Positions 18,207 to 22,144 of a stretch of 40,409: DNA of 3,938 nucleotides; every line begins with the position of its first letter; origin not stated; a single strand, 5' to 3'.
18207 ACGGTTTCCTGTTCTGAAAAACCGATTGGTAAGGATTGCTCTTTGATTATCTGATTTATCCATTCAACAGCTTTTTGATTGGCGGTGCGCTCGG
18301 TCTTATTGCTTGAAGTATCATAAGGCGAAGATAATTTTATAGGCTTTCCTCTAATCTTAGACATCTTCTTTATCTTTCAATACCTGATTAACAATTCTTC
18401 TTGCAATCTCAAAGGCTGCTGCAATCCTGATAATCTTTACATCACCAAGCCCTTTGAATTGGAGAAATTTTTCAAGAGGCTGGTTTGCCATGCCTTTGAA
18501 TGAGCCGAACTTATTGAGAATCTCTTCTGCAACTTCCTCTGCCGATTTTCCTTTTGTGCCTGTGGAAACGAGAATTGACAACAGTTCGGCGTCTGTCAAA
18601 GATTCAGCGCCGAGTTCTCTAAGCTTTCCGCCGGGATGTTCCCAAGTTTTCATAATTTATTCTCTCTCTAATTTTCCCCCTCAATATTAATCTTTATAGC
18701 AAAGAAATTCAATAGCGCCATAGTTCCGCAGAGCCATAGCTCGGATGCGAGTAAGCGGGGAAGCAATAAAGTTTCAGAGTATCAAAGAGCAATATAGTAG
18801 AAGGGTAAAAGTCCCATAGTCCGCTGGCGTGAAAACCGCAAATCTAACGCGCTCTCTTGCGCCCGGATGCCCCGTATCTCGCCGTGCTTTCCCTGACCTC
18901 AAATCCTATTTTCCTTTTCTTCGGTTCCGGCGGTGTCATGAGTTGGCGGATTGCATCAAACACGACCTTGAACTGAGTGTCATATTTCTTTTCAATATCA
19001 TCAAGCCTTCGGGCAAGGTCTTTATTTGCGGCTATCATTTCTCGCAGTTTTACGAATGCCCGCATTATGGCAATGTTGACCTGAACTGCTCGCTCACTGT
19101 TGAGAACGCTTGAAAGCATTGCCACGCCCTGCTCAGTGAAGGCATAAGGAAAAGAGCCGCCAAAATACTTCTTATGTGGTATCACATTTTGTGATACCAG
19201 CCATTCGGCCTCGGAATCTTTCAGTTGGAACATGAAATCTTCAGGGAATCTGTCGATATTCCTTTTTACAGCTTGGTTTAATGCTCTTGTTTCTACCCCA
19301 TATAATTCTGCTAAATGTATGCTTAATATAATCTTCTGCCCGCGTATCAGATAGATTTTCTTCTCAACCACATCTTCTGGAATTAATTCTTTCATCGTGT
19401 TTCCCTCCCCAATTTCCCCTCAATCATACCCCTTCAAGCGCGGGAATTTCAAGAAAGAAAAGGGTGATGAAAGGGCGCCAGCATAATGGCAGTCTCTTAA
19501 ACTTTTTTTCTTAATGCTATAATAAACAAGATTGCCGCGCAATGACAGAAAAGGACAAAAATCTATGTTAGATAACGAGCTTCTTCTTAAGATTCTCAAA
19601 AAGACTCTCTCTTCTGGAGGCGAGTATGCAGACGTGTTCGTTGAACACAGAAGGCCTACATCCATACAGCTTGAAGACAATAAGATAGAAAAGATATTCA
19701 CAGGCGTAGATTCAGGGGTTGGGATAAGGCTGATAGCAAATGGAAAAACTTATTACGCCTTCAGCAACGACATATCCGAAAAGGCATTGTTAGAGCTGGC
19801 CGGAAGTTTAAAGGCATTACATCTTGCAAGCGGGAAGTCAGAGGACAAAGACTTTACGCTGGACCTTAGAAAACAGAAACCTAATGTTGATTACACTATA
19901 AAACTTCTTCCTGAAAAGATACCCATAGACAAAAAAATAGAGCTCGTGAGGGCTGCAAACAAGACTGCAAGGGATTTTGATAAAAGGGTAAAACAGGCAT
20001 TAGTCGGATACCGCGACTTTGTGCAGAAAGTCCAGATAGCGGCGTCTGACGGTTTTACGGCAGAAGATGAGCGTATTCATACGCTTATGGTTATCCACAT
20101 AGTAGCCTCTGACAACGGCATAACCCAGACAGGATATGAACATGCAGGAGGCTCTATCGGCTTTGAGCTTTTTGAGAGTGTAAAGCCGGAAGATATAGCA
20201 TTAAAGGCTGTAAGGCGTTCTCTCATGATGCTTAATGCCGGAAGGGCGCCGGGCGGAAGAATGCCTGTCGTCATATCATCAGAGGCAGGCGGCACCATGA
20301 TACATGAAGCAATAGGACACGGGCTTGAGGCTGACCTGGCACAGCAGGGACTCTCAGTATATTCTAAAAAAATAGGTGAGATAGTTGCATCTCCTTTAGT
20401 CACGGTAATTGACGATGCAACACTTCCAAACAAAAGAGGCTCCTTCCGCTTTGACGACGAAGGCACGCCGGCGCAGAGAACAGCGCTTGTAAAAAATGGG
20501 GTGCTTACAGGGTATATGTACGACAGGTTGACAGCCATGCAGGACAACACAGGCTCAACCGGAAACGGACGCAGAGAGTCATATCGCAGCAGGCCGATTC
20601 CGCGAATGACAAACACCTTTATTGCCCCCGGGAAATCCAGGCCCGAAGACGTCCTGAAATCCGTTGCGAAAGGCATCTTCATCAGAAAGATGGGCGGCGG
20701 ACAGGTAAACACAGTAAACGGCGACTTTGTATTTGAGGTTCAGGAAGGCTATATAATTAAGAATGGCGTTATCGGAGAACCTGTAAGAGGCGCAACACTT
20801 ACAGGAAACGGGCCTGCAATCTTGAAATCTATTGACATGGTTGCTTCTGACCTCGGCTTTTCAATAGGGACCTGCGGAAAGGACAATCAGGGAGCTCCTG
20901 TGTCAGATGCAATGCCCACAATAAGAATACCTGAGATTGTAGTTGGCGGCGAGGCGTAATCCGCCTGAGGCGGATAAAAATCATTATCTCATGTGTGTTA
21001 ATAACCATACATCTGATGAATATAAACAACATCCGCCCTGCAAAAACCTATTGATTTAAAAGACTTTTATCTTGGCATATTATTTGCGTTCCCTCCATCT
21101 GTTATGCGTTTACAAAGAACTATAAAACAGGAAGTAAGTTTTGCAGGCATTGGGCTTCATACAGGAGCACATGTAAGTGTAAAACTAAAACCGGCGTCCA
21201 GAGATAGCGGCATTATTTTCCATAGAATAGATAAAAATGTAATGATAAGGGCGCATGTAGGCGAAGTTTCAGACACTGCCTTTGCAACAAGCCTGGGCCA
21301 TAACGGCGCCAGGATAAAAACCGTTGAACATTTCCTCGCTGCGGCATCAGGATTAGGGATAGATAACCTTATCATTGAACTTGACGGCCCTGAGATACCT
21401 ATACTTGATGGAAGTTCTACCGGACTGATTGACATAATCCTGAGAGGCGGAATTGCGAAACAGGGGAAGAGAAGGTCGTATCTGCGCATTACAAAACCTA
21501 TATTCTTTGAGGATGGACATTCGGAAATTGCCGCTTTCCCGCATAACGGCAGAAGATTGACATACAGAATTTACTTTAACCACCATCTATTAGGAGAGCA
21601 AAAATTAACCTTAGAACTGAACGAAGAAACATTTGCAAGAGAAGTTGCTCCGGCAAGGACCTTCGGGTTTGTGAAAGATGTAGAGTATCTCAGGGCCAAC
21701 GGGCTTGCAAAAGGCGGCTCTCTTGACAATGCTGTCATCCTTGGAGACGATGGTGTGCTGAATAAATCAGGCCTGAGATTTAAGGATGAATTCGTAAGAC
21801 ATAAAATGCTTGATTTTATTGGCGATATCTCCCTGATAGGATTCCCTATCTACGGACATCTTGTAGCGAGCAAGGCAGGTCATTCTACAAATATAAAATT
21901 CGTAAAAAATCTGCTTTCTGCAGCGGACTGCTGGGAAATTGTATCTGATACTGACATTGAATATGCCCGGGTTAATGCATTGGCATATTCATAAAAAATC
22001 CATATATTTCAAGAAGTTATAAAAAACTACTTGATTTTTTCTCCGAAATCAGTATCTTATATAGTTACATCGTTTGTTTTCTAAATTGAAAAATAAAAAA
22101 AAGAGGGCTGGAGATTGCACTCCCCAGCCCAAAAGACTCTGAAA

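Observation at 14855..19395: Candidate three-gene defence module: ORF6N protein, JAB-less RadC-N HhH protein and Type IIG nuclease-methyltransferase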

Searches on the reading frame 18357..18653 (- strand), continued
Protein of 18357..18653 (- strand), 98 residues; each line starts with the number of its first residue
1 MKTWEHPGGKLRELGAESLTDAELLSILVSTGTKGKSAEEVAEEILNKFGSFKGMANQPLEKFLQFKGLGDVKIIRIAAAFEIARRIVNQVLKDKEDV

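Call 75: find_encoding_contigs(protein=P0331, flank=5000, max_places=2)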
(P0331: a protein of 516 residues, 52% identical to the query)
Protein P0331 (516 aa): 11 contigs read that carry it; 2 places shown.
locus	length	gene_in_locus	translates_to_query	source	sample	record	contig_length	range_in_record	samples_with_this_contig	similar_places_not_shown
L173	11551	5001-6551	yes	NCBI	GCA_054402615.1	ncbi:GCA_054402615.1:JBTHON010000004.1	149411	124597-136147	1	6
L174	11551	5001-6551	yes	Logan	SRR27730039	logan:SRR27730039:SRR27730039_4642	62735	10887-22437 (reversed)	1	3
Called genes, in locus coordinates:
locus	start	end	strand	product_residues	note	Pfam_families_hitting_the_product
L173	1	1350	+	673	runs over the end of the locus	PF00009:GTP_EFTU, PF03144:GTP_EFTU_D2 (weak), PF22042:EF-G_D2, PF14492:EFG_III, PF03764:EFG_IV, PF00679:EFG_C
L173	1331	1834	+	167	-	PF00694:Aconitase_C, PF06434:Aconitase_2_N (faint)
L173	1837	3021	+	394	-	PF00108:Thiolase_N, PF00109:ketoacyl-synt (weak), PF02803:Thiolase_C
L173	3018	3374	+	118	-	PF04972:BON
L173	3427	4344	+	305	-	PF01073:3Beta_HSD, PF01370:Epimerase, PF02719:Polysacc_synt_2 (faint), PF04321:RmlD_sub_bind, PF16363:GDP_Man_Dehyd, PF07993:NAD_binding_4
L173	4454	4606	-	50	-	-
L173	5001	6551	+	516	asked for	PF20582:UPF0758_N, PF01555:N6_N4_Mtase, PF01170:UPF0020, PF08241:Methyltransf_11 (faint)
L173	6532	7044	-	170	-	-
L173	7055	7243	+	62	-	PF27324:MjaV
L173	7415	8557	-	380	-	PF02771:Acyl-CoA_dh_N, PF02770:Acyl-CoA_dh_M, PF00441:Acyl-CoA_dh_1, PF08028:Acyl-CoA_dh_2, PF22924:ACOX_C_alpha1 (weak)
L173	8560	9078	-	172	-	PF01035:DNA_binding_1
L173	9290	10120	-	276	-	PF01869:BcrAD_BadFG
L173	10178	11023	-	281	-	PF01869:BcrAD_BadFG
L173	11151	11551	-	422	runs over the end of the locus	PF06050:HGD-D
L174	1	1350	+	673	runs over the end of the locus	PF00009:GTP_EFTU, PF03144:GTP_EFTU_D2 (weak), PF22042:EF-G_D2, PF14492:EFG_III, PF03764:EFG_IV, PF00679:EFG_C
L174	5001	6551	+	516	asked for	PF20582:UPF0758_N, PF01555:N6_N4_Mtase, PF01170:UPF0020, PF08241:Methyltransf_11 (faint)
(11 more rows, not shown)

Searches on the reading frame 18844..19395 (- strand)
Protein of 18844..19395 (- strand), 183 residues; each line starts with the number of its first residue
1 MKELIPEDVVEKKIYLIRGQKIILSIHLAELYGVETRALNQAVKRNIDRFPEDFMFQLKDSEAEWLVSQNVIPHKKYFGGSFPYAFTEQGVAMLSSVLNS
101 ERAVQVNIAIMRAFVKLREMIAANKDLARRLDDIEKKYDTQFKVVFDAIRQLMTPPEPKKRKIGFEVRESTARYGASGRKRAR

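Call 4: search_protein_families(library=pfam, proteins=[window:18844-19395:-], max_evalue=0.01)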
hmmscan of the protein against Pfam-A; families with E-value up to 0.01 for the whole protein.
window:18844-19395:- (183 aa): 2 families
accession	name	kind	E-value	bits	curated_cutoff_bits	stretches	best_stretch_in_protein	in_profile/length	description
PF10543.14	ORF6N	-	2.5e-32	111.4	27.8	1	12-97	1-86/86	ORF6N domain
PF09669.15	Phage_pRha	-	0.0022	18.9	29.9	1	25-118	3-90/91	Phage regulatory protein Rha (Phage_pRha)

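Call 5: search_protein_families(library=padloc, proteins=[window:18844-19395:-], max_evalue=0.01)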
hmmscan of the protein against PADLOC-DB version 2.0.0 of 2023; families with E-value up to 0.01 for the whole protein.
window:18844-19395:- (183 aa): 3 families
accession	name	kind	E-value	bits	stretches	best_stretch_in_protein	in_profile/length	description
PDLC04856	PDC-S05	-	1.4e-55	185.8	1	2-163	2-173/177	-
PDLC04869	PDC-S05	-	2.3e-54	182.7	1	4-164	11-175/306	-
PDLC04849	PDC-S05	-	3.5e-38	129.1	1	1-139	1-139/183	-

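Call 6: search_protein_families(library=ncbifam, proteins=[window:18844-19395:-], max_evalue=0.01)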
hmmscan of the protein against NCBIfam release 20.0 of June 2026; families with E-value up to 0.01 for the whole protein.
window:18844-19395:- (183 aa): 0 families

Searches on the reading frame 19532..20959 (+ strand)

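Call 44: search_protein_families(library=pfam, proteins=[window:19532-20959:+], max_evalue=0.001)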
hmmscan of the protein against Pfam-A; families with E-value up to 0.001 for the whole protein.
window:19532-20959:+ (475 aa): 3 families
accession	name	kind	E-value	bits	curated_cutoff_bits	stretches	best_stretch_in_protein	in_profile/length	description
PF19289.4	PmbA_TldD_3rd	-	4.3e-75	252.1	22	1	242-473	2-220/220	PmbA/TldA metallopeptidase C-terminal domain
PF19290.4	PmbA_TldD_2nd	-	4.1e-20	72.7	20.9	1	127-234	3-109/109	PmbA/TldA metallopeptidase central domain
PF01523.21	PmbA_TldD_1st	-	1.5e-14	54.3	20.9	1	33-91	1-59/65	PmbA/TldA metallopeptidase domain 1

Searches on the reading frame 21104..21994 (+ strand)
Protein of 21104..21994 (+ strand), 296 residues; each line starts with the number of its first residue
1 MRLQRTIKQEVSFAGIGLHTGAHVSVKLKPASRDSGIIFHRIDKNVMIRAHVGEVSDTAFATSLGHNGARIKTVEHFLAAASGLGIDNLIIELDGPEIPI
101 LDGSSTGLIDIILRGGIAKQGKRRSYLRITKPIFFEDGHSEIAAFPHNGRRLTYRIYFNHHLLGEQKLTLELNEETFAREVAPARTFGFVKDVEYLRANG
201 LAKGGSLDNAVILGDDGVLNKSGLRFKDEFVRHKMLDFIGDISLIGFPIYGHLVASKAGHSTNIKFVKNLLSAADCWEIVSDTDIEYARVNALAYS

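Call 44: search_protein_families(library=pfam, proteins=[window:21104-21994:+], max_evalue=0.001)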
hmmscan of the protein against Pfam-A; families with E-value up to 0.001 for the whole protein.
window:21104-21994:+ (296 aa): 1 family
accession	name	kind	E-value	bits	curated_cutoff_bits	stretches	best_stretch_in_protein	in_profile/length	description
PF03331.19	LpxC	-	1.1e-102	343.6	27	1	4-271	1-267/268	UDP-3-O-acyl N-acetylglycosamine deacetylase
